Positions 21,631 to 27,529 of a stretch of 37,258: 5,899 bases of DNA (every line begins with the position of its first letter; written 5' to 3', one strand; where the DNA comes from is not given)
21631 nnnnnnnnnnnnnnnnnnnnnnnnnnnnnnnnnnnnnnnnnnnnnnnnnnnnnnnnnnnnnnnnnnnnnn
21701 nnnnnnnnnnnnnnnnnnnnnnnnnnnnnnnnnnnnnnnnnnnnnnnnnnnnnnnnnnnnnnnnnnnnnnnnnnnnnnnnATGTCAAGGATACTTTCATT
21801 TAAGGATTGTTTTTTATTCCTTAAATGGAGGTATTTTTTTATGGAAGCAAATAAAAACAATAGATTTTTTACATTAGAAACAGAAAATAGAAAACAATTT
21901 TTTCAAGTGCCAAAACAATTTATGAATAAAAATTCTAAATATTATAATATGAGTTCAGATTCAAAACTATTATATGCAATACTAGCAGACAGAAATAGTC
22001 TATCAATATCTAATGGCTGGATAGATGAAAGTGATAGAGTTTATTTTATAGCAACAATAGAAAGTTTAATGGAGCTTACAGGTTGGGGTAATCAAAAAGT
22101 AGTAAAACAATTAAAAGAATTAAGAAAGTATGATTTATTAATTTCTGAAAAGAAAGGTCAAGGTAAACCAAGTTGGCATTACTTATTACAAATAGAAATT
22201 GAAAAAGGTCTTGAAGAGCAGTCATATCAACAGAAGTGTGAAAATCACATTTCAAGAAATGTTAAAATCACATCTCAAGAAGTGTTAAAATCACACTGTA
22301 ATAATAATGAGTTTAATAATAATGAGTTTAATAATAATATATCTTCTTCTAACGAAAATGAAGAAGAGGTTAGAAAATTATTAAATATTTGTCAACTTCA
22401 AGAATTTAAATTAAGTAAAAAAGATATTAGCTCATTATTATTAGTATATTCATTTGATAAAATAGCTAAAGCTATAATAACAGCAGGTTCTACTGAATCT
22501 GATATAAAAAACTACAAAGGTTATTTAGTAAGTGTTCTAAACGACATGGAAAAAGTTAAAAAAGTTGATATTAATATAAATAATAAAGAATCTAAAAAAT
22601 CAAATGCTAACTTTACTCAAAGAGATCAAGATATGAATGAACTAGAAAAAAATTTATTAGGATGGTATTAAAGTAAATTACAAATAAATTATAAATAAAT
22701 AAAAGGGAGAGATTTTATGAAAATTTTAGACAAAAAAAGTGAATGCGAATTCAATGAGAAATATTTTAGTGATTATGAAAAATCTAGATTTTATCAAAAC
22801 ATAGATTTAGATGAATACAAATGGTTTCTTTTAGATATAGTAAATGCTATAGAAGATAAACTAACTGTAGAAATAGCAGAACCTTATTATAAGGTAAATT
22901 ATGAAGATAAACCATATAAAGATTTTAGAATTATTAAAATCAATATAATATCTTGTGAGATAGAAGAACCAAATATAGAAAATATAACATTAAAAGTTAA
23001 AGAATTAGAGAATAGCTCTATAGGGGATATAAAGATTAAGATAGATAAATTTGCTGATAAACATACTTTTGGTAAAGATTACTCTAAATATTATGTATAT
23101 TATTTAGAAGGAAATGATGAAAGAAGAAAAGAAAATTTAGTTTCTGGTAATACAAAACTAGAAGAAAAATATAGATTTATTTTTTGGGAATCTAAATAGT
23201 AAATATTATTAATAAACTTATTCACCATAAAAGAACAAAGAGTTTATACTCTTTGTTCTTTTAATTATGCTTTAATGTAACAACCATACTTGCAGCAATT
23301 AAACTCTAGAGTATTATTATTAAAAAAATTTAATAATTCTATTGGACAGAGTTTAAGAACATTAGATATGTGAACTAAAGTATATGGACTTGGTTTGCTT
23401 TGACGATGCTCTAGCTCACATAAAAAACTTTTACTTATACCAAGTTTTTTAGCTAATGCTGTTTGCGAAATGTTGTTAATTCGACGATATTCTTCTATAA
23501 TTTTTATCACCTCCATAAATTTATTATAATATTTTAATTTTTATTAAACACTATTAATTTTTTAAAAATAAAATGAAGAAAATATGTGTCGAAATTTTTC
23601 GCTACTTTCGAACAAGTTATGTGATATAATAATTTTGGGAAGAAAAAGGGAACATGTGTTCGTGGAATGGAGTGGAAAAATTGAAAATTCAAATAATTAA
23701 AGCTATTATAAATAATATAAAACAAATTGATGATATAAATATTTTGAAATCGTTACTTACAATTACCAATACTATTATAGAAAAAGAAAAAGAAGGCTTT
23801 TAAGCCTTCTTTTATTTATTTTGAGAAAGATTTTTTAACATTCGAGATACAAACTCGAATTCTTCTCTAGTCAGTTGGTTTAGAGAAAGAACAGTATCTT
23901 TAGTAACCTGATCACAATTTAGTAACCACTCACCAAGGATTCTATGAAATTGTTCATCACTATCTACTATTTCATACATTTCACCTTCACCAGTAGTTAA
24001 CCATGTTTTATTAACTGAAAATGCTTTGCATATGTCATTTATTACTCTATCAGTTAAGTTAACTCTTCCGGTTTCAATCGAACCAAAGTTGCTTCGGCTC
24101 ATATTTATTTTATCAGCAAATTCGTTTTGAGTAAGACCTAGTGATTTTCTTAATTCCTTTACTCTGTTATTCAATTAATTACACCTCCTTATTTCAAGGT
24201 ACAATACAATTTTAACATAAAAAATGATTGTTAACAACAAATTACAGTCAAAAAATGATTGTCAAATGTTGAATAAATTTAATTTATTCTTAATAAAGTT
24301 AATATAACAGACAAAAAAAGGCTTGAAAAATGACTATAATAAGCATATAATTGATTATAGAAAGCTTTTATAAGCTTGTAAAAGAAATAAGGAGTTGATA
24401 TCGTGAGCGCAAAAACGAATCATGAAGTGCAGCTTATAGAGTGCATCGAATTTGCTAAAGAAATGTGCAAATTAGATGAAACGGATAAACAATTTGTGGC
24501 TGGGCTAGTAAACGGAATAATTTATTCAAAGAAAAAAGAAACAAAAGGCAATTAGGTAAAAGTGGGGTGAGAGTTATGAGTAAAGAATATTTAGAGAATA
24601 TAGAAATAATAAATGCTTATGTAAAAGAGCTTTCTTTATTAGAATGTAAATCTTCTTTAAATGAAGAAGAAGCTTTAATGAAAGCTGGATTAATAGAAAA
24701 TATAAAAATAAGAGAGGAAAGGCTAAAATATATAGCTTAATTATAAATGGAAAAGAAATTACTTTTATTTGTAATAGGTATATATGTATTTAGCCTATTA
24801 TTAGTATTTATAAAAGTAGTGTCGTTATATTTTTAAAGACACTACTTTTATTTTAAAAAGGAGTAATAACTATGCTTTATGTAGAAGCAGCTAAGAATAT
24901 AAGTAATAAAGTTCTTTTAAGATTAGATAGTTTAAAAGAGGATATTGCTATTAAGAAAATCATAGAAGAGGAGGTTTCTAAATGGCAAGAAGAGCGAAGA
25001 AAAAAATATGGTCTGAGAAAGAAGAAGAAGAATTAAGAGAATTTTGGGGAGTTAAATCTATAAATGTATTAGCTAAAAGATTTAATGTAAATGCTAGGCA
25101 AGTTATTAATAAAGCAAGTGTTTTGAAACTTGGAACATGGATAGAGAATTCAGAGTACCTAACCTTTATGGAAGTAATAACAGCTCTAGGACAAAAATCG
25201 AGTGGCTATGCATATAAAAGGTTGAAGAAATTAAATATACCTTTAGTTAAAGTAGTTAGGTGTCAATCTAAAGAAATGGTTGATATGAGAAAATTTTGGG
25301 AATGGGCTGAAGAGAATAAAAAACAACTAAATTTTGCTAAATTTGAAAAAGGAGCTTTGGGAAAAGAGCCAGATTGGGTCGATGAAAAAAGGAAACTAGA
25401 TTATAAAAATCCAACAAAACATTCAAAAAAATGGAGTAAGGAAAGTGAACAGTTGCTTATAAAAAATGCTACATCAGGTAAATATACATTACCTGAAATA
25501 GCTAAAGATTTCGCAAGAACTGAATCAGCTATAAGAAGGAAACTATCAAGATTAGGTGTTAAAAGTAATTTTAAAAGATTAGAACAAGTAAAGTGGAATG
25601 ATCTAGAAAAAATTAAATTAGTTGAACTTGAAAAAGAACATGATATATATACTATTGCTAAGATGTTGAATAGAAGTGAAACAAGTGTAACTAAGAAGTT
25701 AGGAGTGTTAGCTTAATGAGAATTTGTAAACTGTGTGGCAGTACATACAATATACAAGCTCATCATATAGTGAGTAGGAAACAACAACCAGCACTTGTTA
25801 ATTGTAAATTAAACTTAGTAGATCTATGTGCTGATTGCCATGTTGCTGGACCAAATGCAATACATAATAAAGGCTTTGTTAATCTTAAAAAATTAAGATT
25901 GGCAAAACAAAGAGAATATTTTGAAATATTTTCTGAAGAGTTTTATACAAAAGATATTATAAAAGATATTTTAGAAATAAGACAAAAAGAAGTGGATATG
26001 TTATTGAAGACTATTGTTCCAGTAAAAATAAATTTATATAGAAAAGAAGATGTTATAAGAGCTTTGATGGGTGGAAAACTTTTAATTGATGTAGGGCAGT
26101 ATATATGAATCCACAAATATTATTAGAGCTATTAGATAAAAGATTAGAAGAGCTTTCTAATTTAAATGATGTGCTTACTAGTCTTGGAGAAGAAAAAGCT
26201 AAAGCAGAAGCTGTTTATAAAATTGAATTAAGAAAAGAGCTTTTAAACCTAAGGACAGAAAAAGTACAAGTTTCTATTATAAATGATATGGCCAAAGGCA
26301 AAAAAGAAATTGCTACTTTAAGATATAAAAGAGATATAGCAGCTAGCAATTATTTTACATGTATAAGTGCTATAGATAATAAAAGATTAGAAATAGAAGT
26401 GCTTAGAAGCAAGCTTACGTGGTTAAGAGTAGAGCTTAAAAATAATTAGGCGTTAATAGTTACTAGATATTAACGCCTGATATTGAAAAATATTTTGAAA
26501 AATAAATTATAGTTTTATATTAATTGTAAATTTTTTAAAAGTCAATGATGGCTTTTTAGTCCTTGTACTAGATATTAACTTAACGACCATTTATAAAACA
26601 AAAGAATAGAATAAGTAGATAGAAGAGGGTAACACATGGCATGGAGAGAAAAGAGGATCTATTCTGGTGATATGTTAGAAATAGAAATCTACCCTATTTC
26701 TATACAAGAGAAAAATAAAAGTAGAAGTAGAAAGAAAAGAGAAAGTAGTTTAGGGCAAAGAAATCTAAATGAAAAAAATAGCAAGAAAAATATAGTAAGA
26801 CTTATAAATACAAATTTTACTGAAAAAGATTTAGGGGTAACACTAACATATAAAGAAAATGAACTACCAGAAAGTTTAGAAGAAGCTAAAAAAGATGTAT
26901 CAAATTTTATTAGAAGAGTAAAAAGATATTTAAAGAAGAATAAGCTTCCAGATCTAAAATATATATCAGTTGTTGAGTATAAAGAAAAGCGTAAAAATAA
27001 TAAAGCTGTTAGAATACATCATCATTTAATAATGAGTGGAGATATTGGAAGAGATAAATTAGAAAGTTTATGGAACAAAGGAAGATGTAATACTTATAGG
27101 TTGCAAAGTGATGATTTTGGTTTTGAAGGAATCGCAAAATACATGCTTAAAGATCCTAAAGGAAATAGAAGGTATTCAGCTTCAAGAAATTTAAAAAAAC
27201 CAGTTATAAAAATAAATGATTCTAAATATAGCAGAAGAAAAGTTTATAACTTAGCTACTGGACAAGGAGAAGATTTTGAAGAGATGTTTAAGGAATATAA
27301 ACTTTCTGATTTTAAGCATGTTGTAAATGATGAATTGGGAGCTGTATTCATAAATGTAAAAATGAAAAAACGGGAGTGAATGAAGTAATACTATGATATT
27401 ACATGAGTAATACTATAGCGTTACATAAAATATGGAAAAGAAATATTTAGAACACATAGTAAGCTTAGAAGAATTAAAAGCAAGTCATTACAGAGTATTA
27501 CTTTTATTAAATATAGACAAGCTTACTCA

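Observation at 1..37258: Whole window is a closed phage-plasmid: exact 99-bp end overlap, no recombinase, plasmid partition and theta replicon beside an HK97-like virion module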

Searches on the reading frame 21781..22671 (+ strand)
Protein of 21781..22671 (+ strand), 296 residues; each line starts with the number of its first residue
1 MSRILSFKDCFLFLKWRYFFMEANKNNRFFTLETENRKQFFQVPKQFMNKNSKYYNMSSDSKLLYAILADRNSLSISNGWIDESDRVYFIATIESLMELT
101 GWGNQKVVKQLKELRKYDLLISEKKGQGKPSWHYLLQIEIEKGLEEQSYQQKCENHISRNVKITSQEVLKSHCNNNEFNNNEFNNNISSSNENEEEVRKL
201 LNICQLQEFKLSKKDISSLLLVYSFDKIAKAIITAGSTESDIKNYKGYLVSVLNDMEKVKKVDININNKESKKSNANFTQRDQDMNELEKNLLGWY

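Call 5: search_protein_families(library=pfam, proteins=[window:21781-22671:+], max_evalue=0.01)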
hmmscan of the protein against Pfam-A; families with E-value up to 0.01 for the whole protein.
window:21781-22671:+ (296 aa): 2 families
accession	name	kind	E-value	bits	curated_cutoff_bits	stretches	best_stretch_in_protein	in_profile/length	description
PF06970.17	RepA_N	-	2.6e-21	75.7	30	1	39-114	2-76/76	Replication initiator protein A (RepA) N-terminus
PF25011.1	VSR_TRX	-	0.0045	17.1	27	1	103-193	86-174/208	Vacuolar sorting receptor thioredoxin-like domain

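Call 16: search_protein_families(library=phrogs, proteins=[window:21781-22671:+], max_evalue=0.001)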
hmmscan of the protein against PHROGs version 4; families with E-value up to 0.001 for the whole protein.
window:21781-22671:+ (296 aa): 6 families
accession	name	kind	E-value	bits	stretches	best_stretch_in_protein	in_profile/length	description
phrog_7882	-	DNA, RNA and nucleotide metabolism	4.1e-84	283.8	1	24-289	1-314/314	DnaD-like helicase loader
phrog_32943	-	unknown function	9e-14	52.3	1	28-140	3-114/287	-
phrog_186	-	DNA, RNA and nucleotide metabolism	1.1e-12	49.3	1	28-281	10-257/308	DnaD-like helicase loader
phrog_428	-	DNA, RNA and nucleotide metabolism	1.1e-07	32.4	1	32-227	82-259/455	replication initiation protein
phrog_270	-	DNA, RNA and nucleotide metabolism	0.00012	22.6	1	50-198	36-169/383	replication initiation protein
phrog_678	-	DNA, RNA and nucleotide metabolism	0.0002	22.1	1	66-193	80-198/346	replication initiation O-like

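Call 39: search_dna_similar(query=window:21781-22671:+, collection=phages, mode=protein, max_rows=30)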
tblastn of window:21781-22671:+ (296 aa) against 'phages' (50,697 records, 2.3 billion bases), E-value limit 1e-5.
Records with a match: 124; places in all: 124; records where one place covers at least 80% of the query: 1.
Best place of each record, by identity: 80-90% 1; 60-80% 1; <60% 122.
By first word of the organism name: Streptococcus 103; Bacteriophage 12; Staphylococcus 5; Clostridium 3; Enterococcus 1.
By host as written in the record: Streptococcus thermophilus 48; - 16; Streptococcus thermophilus ST62990 6; Streptococcus thermophilus ST64987 6; Staphylococcus aureus 4; Clostridium perfringens 2; Streptococcus pyogenes 2; Streptococcus thermophilus ST64476 2; and 32 more.
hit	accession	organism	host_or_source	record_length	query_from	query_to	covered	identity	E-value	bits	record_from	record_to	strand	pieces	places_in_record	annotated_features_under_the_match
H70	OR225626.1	Clostridium phage LPCPA58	-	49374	4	295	99%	75.5%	7e-121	386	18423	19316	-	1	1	hypothetical protein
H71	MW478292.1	Clostridium phage vB_CpeS-1181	Clostridium perfringens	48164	197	295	33%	89.9%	3e-27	117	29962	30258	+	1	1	putative DNA-binding protein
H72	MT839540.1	Bacteriophage sp.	human fecal samples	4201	40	173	45%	42.2%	5e-20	96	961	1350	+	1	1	record has no annotation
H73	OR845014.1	Staphylococcus phage SA 1306 Kay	Staphylococcus aureus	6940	17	173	53%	36.0%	1e-17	89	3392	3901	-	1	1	record has no annotation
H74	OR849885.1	Staphylococcus phage SA 1298 Kay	Staphylococcus aureus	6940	17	173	53%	36.0%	1e-17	89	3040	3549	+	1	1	record has no annotation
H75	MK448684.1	Streptococcus phage Javan151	Streptococcus dysgalactiae ERR109312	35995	10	173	55%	30.9%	1e-9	65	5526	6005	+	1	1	replication initiator protein A | replicative DNA helicase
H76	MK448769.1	Streptococcus phage Javan471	Streptococcus pyogenes ERR448936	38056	11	172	55%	31.3%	1e-9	65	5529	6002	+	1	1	replication initiator protein A | replicative DNA helicase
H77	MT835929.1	Bacteriophage sp.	human fecal samples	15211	40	172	45%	38.1%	6e-17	87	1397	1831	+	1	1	record has no annotation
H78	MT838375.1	Bacteriophage sp.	human fecal samples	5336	29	172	49%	34.8%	3e-14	79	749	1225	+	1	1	record has no annotation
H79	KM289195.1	Streptococcus phage T12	Streptococcus pyogenes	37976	39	172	45%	36.3%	3e-10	67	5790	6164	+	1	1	putative replication initiator protein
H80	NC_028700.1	Streptococcus phage T12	Streptococcus pyogenes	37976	39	172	45%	36.3%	3e-10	67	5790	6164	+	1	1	DnaD domain protein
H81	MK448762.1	Streptococcus phage Javan447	Streptococcus pyogenes Alab49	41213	39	172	45%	36.3%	3e-10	67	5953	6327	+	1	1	putative replication protein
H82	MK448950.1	Streptococcus phage Javan464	Streptococcus pyogenes ERR111974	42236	39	172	45%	36.3%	3e-10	67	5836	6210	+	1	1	putative replication protein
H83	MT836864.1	Bacteriophage sp.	human fecal samples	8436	40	173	45%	35.8%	3e-16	85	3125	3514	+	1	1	record has no annotation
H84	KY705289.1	Streptococcus phage P9902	Streptococcus thermophilus ST62990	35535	40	173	45%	35.8%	1e-11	71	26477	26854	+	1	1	DNA replication protein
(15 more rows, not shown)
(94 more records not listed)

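Call 41: search_solved_structures(query=window:21781-22671:+, max_evalue=0.01)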
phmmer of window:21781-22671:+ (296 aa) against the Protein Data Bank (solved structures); distinct sequences matched with E-value up to 0.01: 4.
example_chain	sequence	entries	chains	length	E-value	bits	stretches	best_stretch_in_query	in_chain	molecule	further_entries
4pta_D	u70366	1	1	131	9.1e-26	94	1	27-143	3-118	Replication initiator protein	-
4pt7_A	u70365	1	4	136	2.8e-22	82.6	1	26-138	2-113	Replication initiator A family protein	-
5kbj_A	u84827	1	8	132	4.2e-22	82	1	27-138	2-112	Replication initiator A, N-terminal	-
4pql_A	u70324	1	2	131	4.2e-22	82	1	27-138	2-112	Truncated replication protein RepA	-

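Call 57: search_protein_families(library=ncbifam, proteins=[window:21841-22671:+], max_evalue=0.01)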
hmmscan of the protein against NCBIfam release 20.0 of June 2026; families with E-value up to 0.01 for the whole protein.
window:21841-22671:+ (276 aa): 0 families

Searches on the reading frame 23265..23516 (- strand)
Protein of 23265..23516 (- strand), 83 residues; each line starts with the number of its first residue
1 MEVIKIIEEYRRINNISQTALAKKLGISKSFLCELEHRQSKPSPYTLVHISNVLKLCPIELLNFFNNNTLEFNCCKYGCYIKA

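Call 5: search_protein_families(library=pfam, proteins=[window:23265-23516:-], max_evalue=0.01)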
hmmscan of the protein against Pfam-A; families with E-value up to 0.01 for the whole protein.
window:23265-23516:- (83 aa): 5 families
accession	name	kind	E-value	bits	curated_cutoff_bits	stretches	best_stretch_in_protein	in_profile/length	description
PF01381.28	HTH_3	-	8.8e-09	35.7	23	1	7-61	1-54/55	Helix-turn-helix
PF12844.13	HTH_19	-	5.4e-08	33.1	30.2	1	6-62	3-59/64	Helix-turn-helix domain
PF13443.12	HTH_26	-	4.2e-05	24.2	22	1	12-64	7-60/63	Cro/C1-type HTH DNA-binding domain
PF07022.19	Phage_CI_repr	-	0.0028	18.4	22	1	15-51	11-47/65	Bacteriophage CI repressor helix-turn-helix domain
PF13412.12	HTH_24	-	0.009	16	21.9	0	4-30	6-32/48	Winged helix-turn-helix DNA-binding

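Call 106: search_protein_families(library=padloc, proteins=[window:23265-23516:-], max_evalue=0.001)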
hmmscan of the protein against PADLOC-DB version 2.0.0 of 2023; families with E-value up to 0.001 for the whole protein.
window:23265-23516:- (83 aa): 10 families
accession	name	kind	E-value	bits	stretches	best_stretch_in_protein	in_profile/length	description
PDLC02926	HTH_VI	-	5.1e-13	47.1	1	5-69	4-67/92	-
PDLC03952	RmrA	-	1.6e-06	25.3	1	7-67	27-83/395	-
PDLC03954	RmrA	-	3.2e-05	21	1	9-63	17-71/380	-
PDLC03944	RmrA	-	5.3e-05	20.5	1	9-69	13-70/384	-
PDLC03949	RmrA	-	0.00011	19.2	1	11-59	11-58/363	-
PDLC03955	RmrA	-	0.00012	19.4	1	11-61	29-78/371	-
PDLC03947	RmrA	-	0.0002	18.3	1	8-59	17-67/383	-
PDLC03671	Control_protein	-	0.00021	19.5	1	7-55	19-67/84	control protein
PDLC03330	MTase_II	-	0.00039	17.3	1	5-62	7-64/430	Type II methyltransferase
PDLC03951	RmrA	-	0.00051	17.1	1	8-59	14-65/400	-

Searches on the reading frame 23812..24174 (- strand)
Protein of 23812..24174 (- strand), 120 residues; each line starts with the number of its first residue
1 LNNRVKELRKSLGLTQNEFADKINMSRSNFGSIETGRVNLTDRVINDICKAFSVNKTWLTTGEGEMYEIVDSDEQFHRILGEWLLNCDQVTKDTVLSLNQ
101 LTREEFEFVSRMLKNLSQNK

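Call 5: search_protein_families(library=pfam, proteins=[window:23812-24174:-], max_evalue=0.01)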
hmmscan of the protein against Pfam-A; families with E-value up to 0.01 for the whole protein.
window:23812-24174:- (120 aa): 5 families
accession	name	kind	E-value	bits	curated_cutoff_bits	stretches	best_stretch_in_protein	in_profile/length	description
PF12844.13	HTH_19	-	2.6e-11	43.7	30.2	1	3-65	2-64/64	Helix-turn-helix domain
PF01381.28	HTH_3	-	9.1e-11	42.1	23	1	5-59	1-55/55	Helix-turn-helix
PF13560.12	HTH_31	-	1.7e-09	38.3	27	1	4-53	5-55/64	Helix-turn-helix domain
PF13443.12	HTH_26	-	2.7e-05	24.8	22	1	6-54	3-52/63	Cro/C1-type HTH DNA-binding domain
PF20432.4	Xre-like-HTH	-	0.0023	18.6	25.8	0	5-33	15-42/63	Antitoxin Xre-like helix-turn-helix domain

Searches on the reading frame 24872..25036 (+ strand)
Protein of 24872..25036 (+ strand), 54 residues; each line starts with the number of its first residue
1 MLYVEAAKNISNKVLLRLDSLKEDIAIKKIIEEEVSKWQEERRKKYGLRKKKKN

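Call 92: search_protein_families(library=pfam, proteins=[window:24872-25036:+], max_evalue=0.05)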
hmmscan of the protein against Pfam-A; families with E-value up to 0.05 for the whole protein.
window:24872-25036:+ (54 aa): 2 families
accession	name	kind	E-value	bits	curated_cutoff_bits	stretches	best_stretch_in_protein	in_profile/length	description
PF10453.14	NUFIP1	-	0.002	18.4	23.3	1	32-50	18-36/53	FMR1-interacting protein 1 (NUFIP1)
PF10550.14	Toxin_36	-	0.022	16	25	1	32-45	2-15/17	Conantokin toxin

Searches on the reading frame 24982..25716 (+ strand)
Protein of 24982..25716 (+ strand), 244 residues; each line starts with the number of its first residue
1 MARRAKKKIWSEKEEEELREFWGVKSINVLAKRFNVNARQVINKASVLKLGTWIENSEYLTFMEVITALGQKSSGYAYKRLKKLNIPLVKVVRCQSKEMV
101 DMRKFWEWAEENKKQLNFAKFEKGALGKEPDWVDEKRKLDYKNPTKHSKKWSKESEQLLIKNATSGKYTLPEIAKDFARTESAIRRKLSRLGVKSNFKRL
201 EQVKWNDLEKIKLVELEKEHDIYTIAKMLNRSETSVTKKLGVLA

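Call 5: search_protein_families(library=pfam, proteins=[window:24982-25716:+], max_evalue=0.01)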
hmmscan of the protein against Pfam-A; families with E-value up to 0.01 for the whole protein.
window:24982-25716:+ (244 aa): 2 families
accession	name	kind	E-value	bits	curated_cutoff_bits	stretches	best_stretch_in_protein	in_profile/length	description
PF08279.18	HTH_11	-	0.0012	19.1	25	0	163-191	12-39/55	HTH domain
PF13384.12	HTH_23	-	0.0088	16.3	24.6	0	208-237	5-35/50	Homeodomain-like domain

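Call 16: search_protein_families(library=phrogs, proteins=[window:24982-25716:+], max_evalue=0.001)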
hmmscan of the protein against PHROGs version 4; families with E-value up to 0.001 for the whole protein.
window:24982-25716:+ (244 aa): 3 families
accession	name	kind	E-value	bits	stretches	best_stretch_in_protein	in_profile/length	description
phrog_323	-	transcription regulation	1.3e-32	114.6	1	6-241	4-186/319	transcriptional regulator, D5-like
phrog_18209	-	unknown function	8.8e-05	23.1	1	147-213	56-119/296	-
phrog_14101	-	transcription regulation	9.8e-05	23.9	1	149-221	5-72/103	transcriptional regulator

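Call 57: search_protein_families(library=ncbifam, proteins=[window:24982-25716:+], max_evalue=0.01)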
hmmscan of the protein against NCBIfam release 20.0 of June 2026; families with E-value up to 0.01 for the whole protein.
window:24982-25716:+ (244 aa): 1 family
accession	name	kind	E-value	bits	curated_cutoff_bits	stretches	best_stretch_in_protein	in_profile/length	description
NF040595.1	HTH_Cbp1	equivalog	0.00034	20.6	140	1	137-236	33-127/135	CRISPR DNA repeat-binding protein Cbp1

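Call 106: search_protein_families(library=padloc, proteins=[window:24982-25716:+], max_evalue=0.001)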
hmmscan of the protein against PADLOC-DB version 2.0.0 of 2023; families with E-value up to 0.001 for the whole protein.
window:24982-25716:+ (244 aa): 0 families

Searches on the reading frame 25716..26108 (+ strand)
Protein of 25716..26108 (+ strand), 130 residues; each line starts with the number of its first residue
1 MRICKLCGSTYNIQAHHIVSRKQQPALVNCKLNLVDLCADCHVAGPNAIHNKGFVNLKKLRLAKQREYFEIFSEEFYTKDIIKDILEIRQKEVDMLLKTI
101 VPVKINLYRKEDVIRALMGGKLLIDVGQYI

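Call 5: search_protein_families(library=pfam, proteins=[window:25716-26108:+], max_evalue=0.01)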
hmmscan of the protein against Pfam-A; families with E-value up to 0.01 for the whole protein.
window:25716-26108:+ (130 aa): 1 family
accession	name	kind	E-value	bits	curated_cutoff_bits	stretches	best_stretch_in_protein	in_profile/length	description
PF01844.29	HNH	-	0.00014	22.3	21.4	1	4-43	1-42/47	HNH endonuclease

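Call 106: search_protein_families(library=padloc, proteins=[window:25716-26108:+], max_evalue=0.001)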
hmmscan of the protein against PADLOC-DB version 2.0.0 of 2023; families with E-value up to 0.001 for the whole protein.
window:25716-26108:+ (130 aa): 0 families

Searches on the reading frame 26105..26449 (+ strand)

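Call 6: search_protein_families(library=pfam, proteins=[window:26105-26449:+], max_evalue=0.01)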
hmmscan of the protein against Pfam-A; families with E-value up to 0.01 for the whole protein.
window:26105-26449:+ (114 aa): 0 families

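Call 16: search_protein_families(library=phrogs, proteins=[window:26105-26449:+], max_evalue=0.001)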
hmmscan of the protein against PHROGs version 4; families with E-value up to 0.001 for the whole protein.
window:26105-26449:+ (114 aa): 1 family
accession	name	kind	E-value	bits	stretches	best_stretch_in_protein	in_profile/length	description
phrog_1389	-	unknown function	1.2e-29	103.8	1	1-113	8-118/122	-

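Call 106: search_protein_families(library=padloc, proteins=[window:26105-26449:+], max_evalue=0.001)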
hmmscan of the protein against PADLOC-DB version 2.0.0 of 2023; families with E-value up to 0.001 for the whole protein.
window:26105-26449:+ (114 aa): 0 families

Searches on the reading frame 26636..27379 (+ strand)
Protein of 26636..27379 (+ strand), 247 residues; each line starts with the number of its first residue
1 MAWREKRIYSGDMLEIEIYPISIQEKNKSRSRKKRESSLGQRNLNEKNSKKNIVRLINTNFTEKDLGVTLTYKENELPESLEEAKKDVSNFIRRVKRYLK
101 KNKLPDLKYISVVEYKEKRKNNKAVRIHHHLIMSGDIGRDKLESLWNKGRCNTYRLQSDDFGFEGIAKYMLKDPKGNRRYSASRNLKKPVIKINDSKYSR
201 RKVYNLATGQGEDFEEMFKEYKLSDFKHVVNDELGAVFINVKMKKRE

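Call 6: search_protein_families(library=pfam, proteins=[window:26636-27379:+], max_evalue=0.01)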
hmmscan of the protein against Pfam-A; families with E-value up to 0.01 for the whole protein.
window:26636-27379:+ (247 aa): 1 family
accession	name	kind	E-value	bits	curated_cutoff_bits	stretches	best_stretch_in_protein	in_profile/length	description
PF23343.2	REP_ORF2-G2P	-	7.4e-15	55.5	27.8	1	68-173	4-98/99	Replication-associated protein ORF2/G2P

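Call 16: search_protein_families(library=phrogs, proteins=[window:26636-27379:+], max_evalue=0.001)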
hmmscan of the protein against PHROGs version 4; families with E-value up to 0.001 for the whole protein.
window:26636-27379:+ (247 aa): 3 families
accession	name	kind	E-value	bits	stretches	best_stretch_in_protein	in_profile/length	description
phrog_3584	-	DNA, RNA and nucleotide metabolism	8.9e-84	282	1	1-247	3-250/265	replication initiation protein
phrog_3419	-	DNA, RNA and nucleotide metabolism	5.4e-14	53.4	1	7-204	40-247/289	rolling circle DNA replication initiation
phrog_942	-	DNA, RNA and nucleotide metabolism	2.1e-07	31.6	1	68-179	122-243/501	replication initiation protein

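Call 57: search_protein_families(library=ncbifam, proteins=[window:26636-27379:+], max_evalue=0.01)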
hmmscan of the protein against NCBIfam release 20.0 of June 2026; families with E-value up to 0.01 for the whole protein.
window:26636-27379:+ (247 aa): 0 families

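Call 114: search_solved_structures(query=window:26636-27379:+, max_evalue=1)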
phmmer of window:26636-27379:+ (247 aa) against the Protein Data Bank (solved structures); distinct sequences matched with E-value up to 1: 0.
